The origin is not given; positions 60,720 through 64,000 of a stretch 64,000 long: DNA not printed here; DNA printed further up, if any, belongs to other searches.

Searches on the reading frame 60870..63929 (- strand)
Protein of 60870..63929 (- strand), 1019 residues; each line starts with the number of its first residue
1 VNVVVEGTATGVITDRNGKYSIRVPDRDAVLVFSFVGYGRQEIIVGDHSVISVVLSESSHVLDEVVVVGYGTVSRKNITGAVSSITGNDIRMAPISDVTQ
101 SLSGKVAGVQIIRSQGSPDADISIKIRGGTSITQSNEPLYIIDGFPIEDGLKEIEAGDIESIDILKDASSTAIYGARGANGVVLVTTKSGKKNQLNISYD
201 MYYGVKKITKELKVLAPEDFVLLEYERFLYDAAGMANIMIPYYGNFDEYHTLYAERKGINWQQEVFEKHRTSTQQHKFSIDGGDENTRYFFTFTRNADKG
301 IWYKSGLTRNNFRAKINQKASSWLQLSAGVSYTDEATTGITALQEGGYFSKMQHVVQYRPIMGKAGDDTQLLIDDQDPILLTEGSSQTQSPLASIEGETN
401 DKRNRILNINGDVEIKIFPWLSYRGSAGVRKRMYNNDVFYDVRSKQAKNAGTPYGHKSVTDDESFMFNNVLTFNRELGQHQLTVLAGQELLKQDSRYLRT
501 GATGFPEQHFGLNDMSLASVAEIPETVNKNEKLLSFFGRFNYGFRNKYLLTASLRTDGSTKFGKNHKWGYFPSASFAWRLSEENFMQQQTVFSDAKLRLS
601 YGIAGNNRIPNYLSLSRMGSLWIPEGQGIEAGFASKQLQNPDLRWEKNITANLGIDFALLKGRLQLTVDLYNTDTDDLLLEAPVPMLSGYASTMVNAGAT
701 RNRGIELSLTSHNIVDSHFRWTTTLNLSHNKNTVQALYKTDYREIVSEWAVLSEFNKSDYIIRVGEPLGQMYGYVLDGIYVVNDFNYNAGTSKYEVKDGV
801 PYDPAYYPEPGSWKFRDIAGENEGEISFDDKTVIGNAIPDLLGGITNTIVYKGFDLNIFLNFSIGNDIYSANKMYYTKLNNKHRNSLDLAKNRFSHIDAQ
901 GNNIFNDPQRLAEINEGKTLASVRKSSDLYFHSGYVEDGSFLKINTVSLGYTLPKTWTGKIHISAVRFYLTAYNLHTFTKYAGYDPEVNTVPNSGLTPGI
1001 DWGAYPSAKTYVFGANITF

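Call 49: search_protein_families(library=pfam, proteins=[window:60870-63929:-])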
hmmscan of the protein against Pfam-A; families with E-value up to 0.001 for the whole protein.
window:60870-63929:- (1019 aa): 4 families
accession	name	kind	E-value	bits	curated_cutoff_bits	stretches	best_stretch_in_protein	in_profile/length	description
PF00593.30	TonB_dep_Rec_b-barrel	-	1.9e-20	74.6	27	1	399-790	55-374/436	TonB dependent receptor-like, beta-barrel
PF07715.20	Plug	-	1.2e-17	64.8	23.9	1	76-182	3-107/107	TonB-dependent Receptor Plug Domain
PF13715.12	CarbopepD_reg_2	-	3.3e-12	46.7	32.2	1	2-67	18-88/88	CarboxypepD_reg-like domain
PF13620.12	CarboxypepD_reg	-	0.0001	23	32.3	1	2-43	18-64/82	Carboxypeptidase regulatory-like domain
